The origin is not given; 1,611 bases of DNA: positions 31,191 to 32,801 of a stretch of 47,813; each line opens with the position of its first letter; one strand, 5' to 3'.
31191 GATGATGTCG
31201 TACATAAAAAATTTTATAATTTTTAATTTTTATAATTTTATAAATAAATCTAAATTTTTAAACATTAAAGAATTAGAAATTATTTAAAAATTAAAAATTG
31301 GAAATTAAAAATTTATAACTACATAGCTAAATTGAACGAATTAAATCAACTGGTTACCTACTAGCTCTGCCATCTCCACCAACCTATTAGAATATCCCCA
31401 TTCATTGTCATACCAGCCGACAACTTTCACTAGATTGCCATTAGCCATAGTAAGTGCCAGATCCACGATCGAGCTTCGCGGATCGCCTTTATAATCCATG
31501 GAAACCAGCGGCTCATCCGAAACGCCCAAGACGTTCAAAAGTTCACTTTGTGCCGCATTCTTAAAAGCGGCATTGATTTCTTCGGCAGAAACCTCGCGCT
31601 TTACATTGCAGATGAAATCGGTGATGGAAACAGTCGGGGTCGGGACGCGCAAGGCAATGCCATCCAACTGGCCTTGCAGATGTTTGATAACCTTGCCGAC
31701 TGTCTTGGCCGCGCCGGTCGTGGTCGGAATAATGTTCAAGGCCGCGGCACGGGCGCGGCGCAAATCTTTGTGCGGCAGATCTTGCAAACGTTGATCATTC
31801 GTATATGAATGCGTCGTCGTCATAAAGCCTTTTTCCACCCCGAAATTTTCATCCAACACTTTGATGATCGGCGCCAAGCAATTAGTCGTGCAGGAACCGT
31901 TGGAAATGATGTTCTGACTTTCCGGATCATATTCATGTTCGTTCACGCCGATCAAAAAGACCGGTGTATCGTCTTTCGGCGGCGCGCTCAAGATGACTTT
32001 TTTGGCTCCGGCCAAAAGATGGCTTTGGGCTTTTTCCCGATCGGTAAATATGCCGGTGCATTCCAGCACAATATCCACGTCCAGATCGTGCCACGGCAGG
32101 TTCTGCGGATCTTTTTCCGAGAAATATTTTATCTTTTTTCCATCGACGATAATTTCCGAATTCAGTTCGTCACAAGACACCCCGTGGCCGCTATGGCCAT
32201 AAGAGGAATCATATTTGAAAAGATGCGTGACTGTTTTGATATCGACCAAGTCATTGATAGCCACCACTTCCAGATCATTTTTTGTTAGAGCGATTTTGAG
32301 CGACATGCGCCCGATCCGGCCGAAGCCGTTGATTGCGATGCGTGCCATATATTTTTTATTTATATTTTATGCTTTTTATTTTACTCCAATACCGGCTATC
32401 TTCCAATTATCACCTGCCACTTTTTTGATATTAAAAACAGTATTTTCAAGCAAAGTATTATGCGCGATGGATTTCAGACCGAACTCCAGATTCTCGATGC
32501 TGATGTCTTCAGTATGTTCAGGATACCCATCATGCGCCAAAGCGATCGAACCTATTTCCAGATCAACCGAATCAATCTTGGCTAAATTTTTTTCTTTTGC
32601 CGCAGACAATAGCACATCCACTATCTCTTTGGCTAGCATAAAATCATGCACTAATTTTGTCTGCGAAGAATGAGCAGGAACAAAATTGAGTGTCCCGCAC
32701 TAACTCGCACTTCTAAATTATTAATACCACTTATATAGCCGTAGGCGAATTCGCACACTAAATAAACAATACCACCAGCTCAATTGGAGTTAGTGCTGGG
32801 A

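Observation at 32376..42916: Chimeric hydrogenase locus: a group-3 [NiFe] catalytic pair wired to a HydABC-type (NuoE/NuoF/HydA-like) module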

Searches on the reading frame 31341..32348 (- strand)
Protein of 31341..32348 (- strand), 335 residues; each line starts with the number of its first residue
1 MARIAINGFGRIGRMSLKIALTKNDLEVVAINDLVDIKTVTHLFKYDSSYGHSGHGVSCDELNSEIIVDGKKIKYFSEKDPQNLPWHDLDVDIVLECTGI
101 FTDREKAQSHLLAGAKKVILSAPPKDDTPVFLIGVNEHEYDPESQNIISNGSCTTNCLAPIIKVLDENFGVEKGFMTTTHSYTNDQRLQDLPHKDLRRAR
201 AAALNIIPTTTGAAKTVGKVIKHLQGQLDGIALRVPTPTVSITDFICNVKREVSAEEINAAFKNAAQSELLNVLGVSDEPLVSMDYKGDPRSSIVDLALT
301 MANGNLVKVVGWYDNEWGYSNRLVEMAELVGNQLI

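Call 4: search_protein_families(library=pfam, proteins=[window:31341-32348:-])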
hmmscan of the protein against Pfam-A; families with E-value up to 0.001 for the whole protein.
window:31341-32348:- (335 aa): 2 families
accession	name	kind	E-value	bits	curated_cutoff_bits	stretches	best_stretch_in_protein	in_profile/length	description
PF02800.25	Gp_dh_C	-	3.8e-62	209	24.4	1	158-313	1-158/158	Glyceraldehyde 3-phosphate dehydrogenase, C-terminal domain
PF00044.30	Gp_dh_N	-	3e-37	127.4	31.7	1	3-103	2-100/101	Glyceraldehyde 3-phosphate dehydrogenase, NAD binding domain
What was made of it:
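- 31341..32348 (-): gap (GAPDH), a flanking glycolysis gene and a source of NADH. Gp_dh_N plus Gp_dh_C (call 4).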

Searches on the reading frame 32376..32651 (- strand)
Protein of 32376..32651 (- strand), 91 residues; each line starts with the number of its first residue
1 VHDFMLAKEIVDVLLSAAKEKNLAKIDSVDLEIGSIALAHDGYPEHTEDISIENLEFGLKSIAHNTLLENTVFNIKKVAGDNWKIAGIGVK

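Call 4: search_protein_families(library=pfam, proteins=[window:32376-32651:-])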
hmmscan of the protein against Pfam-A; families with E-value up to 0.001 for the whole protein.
window:32376-32651:- (91 aa): 1 family
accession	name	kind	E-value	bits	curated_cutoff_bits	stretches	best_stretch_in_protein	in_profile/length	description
PF01155.25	HypA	-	2.2e-07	31.3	28.9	1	1-80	1-69/112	Hydrogenase/urease nickel incorporation, metallochaperone, hypA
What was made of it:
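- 32376..32651 (-): HypA-like nickel-binding domain only (91 aa, begins MHD, no cysteine and hence no Zn site). PF01155 at 31 bits, matching profile positions 1-69 of 112 (call 4).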

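Call 47: search_protein_families(library=ncbifam, proteins=[window:32376-32651:-], max_evalue=0.001)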
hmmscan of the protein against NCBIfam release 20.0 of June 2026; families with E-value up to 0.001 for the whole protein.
window:32376-32651:- (91 aa): 3 families
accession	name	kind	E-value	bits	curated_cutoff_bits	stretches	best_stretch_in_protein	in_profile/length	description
NF001976.0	PRK00762.1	equivalog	1e-07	31.8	146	1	1-78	1-67/124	hydrogenase maturation nickel metallochaperone HypA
TIGR00100.1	hypA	equivalog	5.7e-06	26.4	88.1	1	1-78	1-67/116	hydrogenase maturation nickel metallochaperone HypA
NF003008.0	PRK03824.1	equivalog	0.00015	21.7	125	1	1-76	1-65/135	hydrogenase nickel incorporation protein HypA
